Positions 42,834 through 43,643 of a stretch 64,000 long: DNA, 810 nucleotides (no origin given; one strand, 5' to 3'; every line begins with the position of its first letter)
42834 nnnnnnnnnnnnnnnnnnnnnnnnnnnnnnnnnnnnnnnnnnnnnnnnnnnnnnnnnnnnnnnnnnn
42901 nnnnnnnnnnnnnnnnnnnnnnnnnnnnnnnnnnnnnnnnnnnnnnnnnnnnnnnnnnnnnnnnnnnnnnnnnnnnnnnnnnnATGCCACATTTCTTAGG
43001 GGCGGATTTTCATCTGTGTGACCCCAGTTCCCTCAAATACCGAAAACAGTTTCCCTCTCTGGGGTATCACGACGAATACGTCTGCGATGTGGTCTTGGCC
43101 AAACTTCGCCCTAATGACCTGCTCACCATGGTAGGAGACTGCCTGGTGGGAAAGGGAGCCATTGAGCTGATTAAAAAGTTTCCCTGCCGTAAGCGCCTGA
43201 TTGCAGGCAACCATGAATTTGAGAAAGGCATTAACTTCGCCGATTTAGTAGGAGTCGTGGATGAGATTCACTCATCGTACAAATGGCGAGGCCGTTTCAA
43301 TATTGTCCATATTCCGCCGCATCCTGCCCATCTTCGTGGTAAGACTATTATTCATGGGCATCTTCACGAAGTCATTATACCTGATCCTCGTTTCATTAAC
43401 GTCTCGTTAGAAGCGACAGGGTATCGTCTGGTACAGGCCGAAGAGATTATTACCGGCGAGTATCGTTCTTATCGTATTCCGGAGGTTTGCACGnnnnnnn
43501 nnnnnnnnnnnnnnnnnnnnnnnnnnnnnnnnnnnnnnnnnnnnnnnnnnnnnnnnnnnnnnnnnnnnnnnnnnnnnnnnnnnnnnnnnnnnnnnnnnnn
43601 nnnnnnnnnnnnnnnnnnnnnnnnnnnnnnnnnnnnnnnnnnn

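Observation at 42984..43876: Small metallophosphoesterase translationally coupled to an unknown 127-aa protein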

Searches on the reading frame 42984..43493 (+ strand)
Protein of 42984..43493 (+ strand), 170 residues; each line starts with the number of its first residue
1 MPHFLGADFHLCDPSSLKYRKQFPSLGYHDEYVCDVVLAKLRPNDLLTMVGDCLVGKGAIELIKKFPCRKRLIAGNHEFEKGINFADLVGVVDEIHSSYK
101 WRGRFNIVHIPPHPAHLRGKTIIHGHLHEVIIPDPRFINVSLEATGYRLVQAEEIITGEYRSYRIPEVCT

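Call 3: search_protein_families(library=pfam, proteins=[window:42984-43493:+], max_evalue=0.1)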
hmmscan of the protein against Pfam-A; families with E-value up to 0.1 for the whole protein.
window:42984-43493:+ (170 aa): 1 family
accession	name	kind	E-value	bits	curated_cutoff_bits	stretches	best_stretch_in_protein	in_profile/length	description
PF00149.33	Metallophos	-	0.035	15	21.5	0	38-84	22-79/191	Calcineurin-like phosphoesterase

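Call 4: search_protein_families(library=phrogs, proteins=[window:42984-43493:+], max_evalue=0.01)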
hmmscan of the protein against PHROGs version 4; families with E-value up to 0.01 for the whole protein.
window:42984-43493:+ (170 aa): 1 family
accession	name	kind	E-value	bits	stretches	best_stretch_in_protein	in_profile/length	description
phrog_547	-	other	5.2e-38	131.5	1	1-163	29-203/245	phosphoesterase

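Call 6: search_protein_families(library=ncbifam, proteins=[window:42984-43493:+], max_evalue=1)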
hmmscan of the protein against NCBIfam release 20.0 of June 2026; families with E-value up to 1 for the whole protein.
window:42984-43493:+ (170 aa): 0 families

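Call 9: search_solved_structures(query=window:42984-43493:+, max_evalue=10, show_alignments=3)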
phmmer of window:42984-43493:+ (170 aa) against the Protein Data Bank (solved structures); distinct sequences matched with E-value up to 10: 1.
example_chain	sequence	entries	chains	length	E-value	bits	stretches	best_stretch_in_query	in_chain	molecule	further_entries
6plh_B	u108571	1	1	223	1.9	11.6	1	36-73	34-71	Fab 5G12 heavy chain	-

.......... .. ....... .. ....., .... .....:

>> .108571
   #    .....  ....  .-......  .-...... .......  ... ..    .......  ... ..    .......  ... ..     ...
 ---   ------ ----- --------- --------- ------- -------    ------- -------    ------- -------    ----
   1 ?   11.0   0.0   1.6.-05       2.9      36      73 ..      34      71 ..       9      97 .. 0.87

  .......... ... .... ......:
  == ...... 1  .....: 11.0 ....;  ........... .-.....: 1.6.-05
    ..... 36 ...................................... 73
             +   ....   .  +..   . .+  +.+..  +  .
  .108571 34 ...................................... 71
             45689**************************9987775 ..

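Call 10: find_homologous_proteins(query=window:42984-43493:+, max_evalue=0.001)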
Query window:42984-43493:+ (170 aa): 10 proteins with E <= 0.001 among 43 candidates.
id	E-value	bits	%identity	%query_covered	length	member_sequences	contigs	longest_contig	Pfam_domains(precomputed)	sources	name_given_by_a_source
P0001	4.8e-114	396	100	100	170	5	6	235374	-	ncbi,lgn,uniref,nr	ncbi:putative serine/threonine protein phosphatase [Erwinia phage vB_EamM_RisingSun]|uniref:Putative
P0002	5.9e-81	289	71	98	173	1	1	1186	-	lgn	-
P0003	1.6e-76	274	67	98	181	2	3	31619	-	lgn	-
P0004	1.1e-68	249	66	97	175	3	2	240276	-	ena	-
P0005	4.1e-68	247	60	98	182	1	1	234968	-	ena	-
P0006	1.3e-64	235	62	98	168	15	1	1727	-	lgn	-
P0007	4.4e-64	234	84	70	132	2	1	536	-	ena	-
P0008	1.0e-54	203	58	96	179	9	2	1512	-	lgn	-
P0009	3.5e-50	188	53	96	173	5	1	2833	-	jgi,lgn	jgi:calcineurin-like phosphoesterase family protein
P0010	7.9e-42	161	46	94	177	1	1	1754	-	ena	-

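Call 17: find_encoding_contigs(protein=P0004, flank=5000, max_places=3)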
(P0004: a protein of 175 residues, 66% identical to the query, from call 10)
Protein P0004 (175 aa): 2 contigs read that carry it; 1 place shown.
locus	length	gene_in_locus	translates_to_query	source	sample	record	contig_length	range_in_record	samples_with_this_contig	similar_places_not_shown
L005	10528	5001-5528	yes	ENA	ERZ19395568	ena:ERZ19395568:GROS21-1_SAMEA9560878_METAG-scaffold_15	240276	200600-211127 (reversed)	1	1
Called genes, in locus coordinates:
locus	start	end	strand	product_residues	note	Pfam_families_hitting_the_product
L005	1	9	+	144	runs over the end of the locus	-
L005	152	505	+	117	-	-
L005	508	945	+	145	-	-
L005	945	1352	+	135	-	-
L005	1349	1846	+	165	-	-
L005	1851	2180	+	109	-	PF02082:Rrf2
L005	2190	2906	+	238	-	-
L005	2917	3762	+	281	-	-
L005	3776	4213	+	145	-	-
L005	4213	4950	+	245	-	-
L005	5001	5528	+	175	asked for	-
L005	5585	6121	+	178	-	-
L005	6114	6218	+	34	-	-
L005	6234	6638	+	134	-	-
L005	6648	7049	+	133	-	-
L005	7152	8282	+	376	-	PF25185:Tad3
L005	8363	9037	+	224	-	-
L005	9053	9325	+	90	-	-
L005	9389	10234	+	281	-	-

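Call 18: find_encoding_contigs(protein=P0005, flank=5000, max_places=3)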
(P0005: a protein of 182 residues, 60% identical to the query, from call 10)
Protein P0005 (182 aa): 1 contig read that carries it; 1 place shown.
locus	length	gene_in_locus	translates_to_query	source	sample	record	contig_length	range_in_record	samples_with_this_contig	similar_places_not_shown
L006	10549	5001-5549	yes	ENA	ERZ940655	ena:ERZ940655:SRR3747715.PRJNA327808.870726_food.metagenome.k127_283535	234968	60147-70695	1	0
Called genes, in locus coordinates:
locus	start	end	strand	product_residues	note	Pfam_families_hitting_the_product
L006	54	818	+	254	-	PF02562:PhoH, PF13245:AAA_19 (weak), PF13604:AAA_30 (weak)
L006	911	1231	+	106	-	-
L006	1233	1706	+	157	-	-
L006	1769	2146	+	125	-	-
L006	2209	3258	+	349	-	-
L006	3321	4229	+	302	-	-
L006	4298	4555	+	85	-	-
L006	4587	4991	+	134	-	-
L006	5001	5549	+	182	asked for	-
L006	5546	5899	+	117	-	-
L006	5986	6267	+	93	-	-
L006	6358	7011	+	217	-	-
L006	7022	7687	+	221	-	-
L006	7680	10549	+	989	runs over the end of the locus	-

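Call 25: predict_structure(alignment_id=A1)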
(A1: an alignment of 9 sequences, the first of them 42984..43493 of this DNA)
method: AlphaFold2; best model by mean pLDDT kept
length: 170 residues; sequences in the alignment: 9
mean_pLDDT: 84.1   pTM: 0.83
mean pLDDT of the five models: 84.1, 83.8, 76.5, 64.2, 50.1
residues with pLDDT >= 90: 69; 70-90: 76; 50-70: 19; < 50: 6
segments of 3 or more residues with pLDDT < 50: 165-170
pLDDT, mean of each block of 10 residues (from residue 1): 91 90 94 92 95 88 93 80 85 90 82 66 76 77 90 90 52
secondary structure, 60 per line:
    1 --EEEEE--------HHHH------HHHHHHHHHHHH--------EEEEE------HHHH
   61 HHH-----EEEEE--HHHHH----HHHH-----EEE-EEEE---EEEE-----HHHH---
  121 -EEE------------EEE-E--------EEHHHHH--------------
elements in order: E3-7 H16-19 H26-37 E46-50 H57-63 E69-73 H76-80 H85-88 E94-96 E98-101 E105-108 H114-117 E122-124 E137-139 H152-156

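Call 28: search_dna_similar(query=window:42984-43493:+, collection=phages, mode=protein, max_evalue=0.001, max_rows=60, rows=spread)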
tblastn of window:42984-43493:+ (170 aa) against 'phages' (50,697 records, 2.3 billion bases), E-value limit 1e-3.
Records with a match: 961; places in all: 972; records where one place covers at least 80% of the query: 891.
Best place of each record, by identity: >=99% 3; <60% 958.
By first word of the organism name: Salmonella 350; Escherichia 219; Vibrio 71; Acinetobacter 65; Enterococcus 50; Listeria 28; Aeromonas 26; Erwinia 14; Klebsiella 13; Phage 13; and 34 more.
By host as written in the record: - 127; Escherichia coli 81; Salmonella enterica subsp. enterica serovar Enteritidis PT1 47; Salmonella enterica 40; Salmonella sp. 29; Salmonella enterica subsp. enterica serovar Enteritidis 25; Listeria monocytogenes 24; Salmonella enterica subsp. enterica serovar Typhimurium 22; and 242 more.
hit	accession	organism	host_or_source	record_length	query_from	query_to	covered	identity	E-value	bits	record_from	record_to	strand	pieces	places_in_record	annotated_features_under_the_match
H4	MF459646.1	Erwinia phage vB_EamM_RisingSun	Erwinia amylovora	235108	1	170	100%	100.0%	1e-110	350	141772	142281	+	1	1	putative serine/threonine protein phosphatase | hypothetical protein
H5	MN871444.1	Serratia phage KpGz_1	Klebsiella pneumoniae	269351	3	166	96%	38.0%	1e-24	104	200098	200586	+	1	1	record has no annotation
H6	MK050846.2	Salmonella phage Seafire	Salmonella enterica subsp. enterica ...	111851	7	170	96%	36.5%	9e-26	107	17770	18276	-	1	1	putative phosphoesterase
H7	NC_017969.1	Escherichia phage vB_EcoS_AKFV33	Escherichia coli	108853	7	170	96%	36.5%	6e-25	105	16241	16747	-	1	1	orf033: phosphoesterase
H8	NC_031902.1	Salmonella phage 100268_sal2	Salmonella enterica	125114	7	170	96%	36.5%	1e-24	104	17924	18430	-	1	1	phosphoesterase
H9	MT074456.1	Salmonella phage polluks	Salmonella enterica subsp. enterica ...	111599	1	163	96%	36.5%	8e-19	116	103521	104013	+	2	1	serine/threonine protein phosphatase | hypothetical protein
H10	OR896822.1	Salmonella phage vB_SenS-3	Escherichia coli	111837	1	163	96%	36.1%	2e-26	110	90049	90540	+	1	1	phosphoesterase | hypothetical protein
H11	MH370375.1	Salmonella phage S124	Salmonella enterica serotype Derby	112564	1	163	96%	36.1%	2e-26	110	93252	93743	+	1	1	phosphoesterase | hypothetical protein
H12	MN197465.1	Salmonella phage 2-3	Salmonella enterica subsp. enterica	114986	7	170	96%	35.9%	2e-25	107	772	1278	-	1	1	putative phosphoesterase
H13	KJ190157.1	Escherichia phage vB_EcoS_FFH_1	Escherichia coli O157:H7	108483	7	170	96%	35.9%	1e-24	104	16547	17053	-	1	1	putative serine/threonine protein phosphatase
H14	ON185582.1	Escherichia phage EC105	Escherichia coli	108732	7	170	96%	35.9%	1e-24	104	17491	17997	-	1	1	phosphoesterase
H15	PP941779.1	Salmonella phage vB_Sen_TUMS_E3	Salmonella enterica subsp. enterica ...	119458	7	170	96%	35.9%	1e-24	104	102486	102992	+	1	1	hypothetical protein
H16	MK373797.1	Escherichia phage vB_EcoS_HASG4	Escherichia coli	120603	7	170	96%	35.9%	2e-24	103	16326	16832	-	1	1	putative phosphoesterase or phosphohydrolase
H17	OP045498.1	Klebsiella phage 150049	Klebsiella pneumoniae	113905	7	170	96%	35.9%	6e-24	102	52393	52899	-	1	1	hypothetical protein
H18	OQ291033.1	Salmonella phage Kenya-K36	Salmonella enterica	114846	7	163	92%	36.9%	2e-26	109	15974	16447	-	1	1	phosphoesterase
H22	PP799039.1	Acinetobacter phage AB2I3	Acinetobacter baumannii (Acibaumc2)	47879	4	155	89%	37.5%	2e-19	90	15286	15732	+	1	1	putative serine/threonine protein phosphatase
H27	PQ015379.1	Pseudomonas phage HRDY3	Pseudomonas sp.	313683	1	148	87%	38.2%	2e-18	87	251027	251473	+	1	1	hydrolase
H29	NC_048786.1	Salmonella phage SE11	Salmonella sp.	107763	7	163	92%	35.6%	1e-24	104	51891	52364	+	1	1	phosphoesterase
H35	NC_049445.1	Acinetobacter phage AbTZA1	Acinetobacter baumannii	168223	4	163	94%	33.1%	7e-19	88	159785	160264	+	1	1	phosphoesterase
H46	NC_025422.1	Caulobacter phage Cr30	Caulobacter crescentus CB15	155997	4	144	83%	31.8%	4e-12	69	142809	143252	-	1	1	phosphoesterase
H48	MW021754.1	Salmonella phage FrontPhageNews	Salmonella enterica serovar Typhimurium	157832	4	158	91%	27.9%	3e-4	46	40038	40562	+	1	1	putative serine/threonine protein phosphatase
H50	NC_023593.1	Escherichia phage KBNP1711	Escherichia coli KBP1711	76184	4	155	89%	27.6%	8e-12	68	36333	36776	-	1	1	phosphoesterase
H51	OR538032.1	Vibrio phage PG216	Vibrio parahaemolyticus G299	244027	4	140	81%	29.9%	2e-12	70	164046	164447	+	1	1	putative serine/threonine protein phosphatase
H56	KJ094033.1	Listeria phage LP-048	Listeria monocytogenes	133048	4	157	91%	25.9%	4e-4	45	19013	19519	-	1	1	putative phosphoesterase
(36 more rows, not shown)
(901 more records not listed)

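Call 29: fold_search(model_id=the predicted structure, library=pdb)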
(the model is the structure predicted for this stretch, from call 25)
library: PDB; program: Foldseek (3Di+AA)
matches with E <= 10: 650; with E <= 0.001: 1
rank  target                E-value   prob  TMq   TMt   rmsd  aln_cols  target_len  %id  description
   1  1xm7_A                3.6e-07  1.00  0.70  0.64   3.8       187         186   21  The Crystal Structure of the Protein of Unknown Function AQ665 from Aquifex aeolicus (released 2004-11-16)
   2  6nvp                  3.8e-02  0.93  0.42  0.37   6.8       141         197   22  Crystal structure of Pseudomonas putida nuclease MPE (released 2019-03-27)
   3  1tk9_A                7.2e-02  0.66  0.28  0.25   6.1        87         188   14  Crystal Structure of Phosphoheptose isomerase 1 (released 2004-06-22)
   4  9a5o_B                7.7e-02  0.15  0.21  0.07  11.5       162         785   13  Integrative model of YABR-MUTS2 by crosslinking MS and deep learning (released 2024-09-18)
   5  2x3y_A                1.4e-01  0.54  0.27  0.24   6.2        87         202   15  Crystal structure of GmhA from Burkholderia pseudomallei (released 2010-05-19)
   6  8v4v_B                1.8e-01  0.30  0.25  0.17   8.1       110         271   11  Nan Regulatory Protein Full-length from Streptococcus pneumoniae (released 2024-12-04)
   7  8tx9_C                2.1e-01  0.23  0.23  0.22   9.1       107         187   10  Nan Regulatory Protein (core isomerase domain) from Streptococcus pneumoniae (released 2024-09-11)
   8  8tx9_A                2.3e-01  0.30  0.28  0.26   9.4       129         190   11  Nan Regulatory Protein (core isomerase domain) from Streptococcus pneumoniae (released 2024-09-11)
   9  2xbl_D                2.4e-01  0.44  0.27  0.24   5.4        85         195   14  Crystal structure of GmhA from Burkholderia pseudomallei in complex with product (released 2010-05-19)
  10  5lu6_C                2.4e-01  0.41  0.26  0.24   5.4        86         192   14  Heptose isomerase mutant - H64Q (released 2017-12-06)
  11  3bjz_C                2.4e-01  0.23  0.28  0.26  10.6       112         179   15  Crystal structure of Pseudomonas aeruginosa phosphoheptose isomerase (released 2007-12-18)
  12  3pii_A                2.4e-01  0.20  0.32  0.19  10.9       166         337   11  Crystal structure of Mutant of ht- Alcohol Dehydrogenase with substrate analogue butyramide (released 2011-11-09)
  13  9dqn_A                2.6e-01  0.23  0.24  0.17   9.3       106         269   12  Nan Regulatory Protein (NanR) - DNA complex from Streptococcus pneumoniae (released 2025-08-20)
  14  5lu6_A                2.7e-01  0.41  0.26  0.24   5.3        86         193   13  Heptose isomerase mutant - H64Q (released 2017-12-06)
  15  9ou5_A                2.7e-01  0.16  0.25  0.15   9.7       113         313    8  Crystal Structure of Salmonella FraB Deglycase, Crystal Form 3 (released 2025-08-06)
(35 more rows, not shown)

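Call 30: search_protein_representatives(alignment_id=A1)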
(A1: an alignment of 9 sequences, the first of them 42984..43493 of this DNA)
Query: 9 sequences, 176 profile positions. Proteins with E-value up to 0.001 (for the whole library): 7119; up to 1e-10: 1557; up to 1e-30: 39. The best 150 are listed.
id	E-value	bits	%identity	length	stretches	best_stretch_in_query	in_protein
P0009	3.0e-80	284.4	-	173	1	1-175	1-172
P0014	4.6e-65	235.0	-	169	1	3-166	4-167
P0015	6.0e-57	208.5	-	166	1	3-165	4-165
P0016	2.8e-43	164.0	-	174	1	3-168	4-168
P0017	3.6e-43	163.6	-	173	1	4-164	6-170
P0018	3.0e-40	154.1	-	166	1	1-161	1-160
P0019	4.7e-40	153.5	-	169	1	3-163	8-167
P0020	1.5e-39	151.9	-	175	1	3-155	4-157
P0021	1.6e-39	151.7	-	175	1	3-155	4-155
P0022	4.9e-39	150.2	-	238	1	1-168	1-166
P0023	1.3e-37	145.6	-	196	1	4-169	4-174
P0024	1.6e-37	145.3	-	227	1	1-161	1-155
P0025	2.6e-37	144.6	-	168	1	6-157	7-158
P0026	3.1e-37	144.3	-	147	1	1-144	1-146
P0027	3.0e-36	141.1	-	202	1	4-156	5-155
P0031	2.3e-35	138.2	-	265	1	5-164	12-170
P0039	2.8e-33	131.4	-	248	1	3-163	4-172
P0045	7.6e-32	126.8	-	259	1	3-144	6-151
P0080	3.0e-28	115.1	-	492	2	4-83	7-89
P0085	8.6e-28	113.6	-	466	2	3-129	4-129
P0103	7.0e-27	110.6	-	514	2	75-145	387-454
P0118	4.4e-26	108.0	-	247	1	4-159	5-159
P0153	2.7e-24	102.2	-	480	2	6-130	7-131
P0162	4.4e-24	101.5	-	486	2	1-129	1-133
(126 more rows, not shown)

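Call 32: search_solved_structures(query=A2, max_evalue=1, show_alignments=3)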
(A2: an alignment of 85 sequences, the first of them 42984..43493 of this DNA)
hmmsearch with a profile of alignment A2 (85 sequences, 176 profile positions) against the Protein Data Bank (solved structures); distinct sequences matched with E-value up to 1: 24.
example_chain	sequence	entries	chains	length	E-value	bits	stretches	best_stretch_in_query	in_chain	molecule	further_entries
1xm7_A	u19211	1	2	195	1.9e-24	89.3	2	3-113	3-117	hypothetical protein aq_1665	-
3qg5_C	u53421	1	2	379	0.00094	22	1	3-118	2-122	Mre11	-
6s6v_A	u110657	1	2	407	0.0016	21.2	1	3-91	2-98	Nuclease SbcCD subunit D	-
4lty_C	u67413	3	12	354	0.0022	20.8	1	2-91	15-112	Exonuclease subunit SbcD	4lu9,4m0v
4o24_A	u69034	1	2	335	0.0027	20.5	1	4-118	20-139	Exonuclease, putative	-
2q8u_A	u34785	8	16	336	0.0027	20.5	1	4-118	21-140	Exonuclease, putative | Nuclease SbcCD subunit D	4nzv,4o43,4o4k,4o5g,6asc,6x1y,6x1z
6nvo_A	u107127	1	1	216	0.0054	19.5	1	4-111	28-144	Nuclease MPE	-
6nvp_A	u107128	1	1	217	0.0054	19.5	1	4-111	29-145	Nuclease MPE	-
9ojd_A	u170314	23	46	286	0.0097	18.7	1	44-80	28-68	Bis(5'-nucleosyl)-tetraphosphatase [symmetrical] | Bis(5'-nucleosyl)-tetraphosphatase, symmetrical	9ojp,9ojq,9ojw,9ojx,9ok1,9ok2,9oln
9olz_A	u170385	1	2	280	0.0098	18.7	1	44-80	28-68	Bis(5'-nucleosyl)-tetraphosphatase [symmetrical]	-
2dfj_A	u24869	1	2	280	0.0098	18.7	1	44-80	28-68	diadenosinetetraphosphatase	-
2xmo_A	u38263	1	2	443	0.038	16.7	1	34-82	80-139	LMO2642 PROTEIN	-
7dog_A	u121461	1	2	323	0.044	16.5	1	1-85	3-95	Nuclease SbcCD subunit D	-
3thn_A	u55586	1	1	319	0.087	15.6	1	3-82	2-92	Exonuclease, putative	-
3tho_B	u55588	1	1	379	0.1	15.3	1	3-82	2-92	Exonuclease, putative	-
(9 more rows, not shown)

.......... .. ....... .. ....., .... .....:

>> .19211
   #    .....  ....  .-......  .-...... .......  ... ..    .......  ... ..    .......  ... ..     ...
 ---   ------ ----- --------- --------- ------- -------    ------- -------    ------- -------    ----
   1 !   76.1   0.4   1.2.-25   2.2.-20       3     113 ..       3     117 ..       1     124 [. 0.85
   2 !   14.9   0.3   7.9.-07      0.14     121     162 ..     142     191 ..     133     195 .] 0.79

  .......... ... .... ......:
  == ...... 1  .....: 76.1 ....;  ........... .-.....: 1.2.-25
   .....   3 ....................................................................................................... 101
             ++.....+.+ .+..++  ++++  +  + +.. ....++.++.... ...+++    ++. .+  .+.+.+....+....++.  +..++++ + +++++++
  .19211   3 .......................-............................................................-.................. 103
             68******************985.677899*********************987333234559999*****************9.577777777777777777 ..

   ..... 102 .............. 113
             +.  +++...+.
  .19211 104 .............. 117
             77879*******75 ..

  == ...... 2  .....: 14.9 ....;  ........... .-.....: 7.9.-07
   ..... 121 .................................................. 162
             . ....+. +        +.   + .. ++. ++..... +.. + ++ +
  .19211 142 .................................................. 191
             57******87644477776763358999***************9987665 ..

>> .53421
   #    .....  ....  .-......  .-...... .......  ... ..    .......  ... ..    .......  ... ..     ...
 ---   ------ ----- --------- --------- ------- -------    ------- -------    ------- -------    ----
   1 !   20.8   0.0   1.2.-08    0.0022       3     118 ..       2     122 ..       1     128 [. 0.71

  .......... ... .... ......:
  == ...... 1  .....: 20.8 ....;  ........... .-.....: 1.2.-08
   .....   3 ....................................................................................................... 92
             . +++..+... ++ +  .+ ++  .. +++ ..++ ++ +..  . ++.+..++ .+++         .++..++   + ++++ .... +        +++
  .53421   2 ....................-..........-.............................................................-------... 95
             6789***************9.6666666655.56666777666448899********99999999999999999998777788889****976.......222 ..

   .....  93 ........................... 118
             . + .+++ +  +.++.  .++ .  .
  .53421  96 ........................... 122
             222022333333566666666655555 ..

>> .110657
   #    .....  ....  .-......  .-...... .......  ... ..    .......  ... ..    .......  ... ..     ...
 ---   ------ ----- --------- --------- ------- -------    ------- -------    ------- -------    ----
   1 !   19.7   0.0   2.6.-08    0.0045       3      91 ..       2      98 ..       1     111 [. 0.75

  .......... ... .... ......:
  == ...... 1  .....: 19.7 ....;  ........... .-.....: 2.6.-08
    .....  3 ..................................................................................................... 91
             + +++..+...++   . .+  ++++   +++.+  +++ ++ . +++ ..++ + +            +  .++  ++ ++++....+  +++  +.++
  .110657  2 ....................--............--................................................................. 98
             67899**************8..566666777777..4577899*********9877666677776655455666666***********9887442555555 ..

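Call 33: search_protein_families(library=pfam, alignment_id=A2, max_evalue=0.01)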
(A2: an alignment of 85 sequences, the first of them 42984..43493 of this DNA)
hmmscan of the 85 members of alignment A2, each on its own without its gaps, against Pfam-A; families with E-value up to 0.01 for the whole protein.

A. member 1, window:42984-43493:+ (170 aa): 0 families

B. families by the number of members that match (of 85 scanned): 3 families
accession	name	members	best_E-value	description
PF00149.33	Metallophos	49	8.6e-10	Calcineurin-like phosphoesterase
PF12850.12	Metallophos_2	43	8.7e-08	Calcineurin-like phosphoesterase superfamily domain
PF08311.18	Mad3_BUB1_I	1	0.00087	Mad3/BUB1 homology region 1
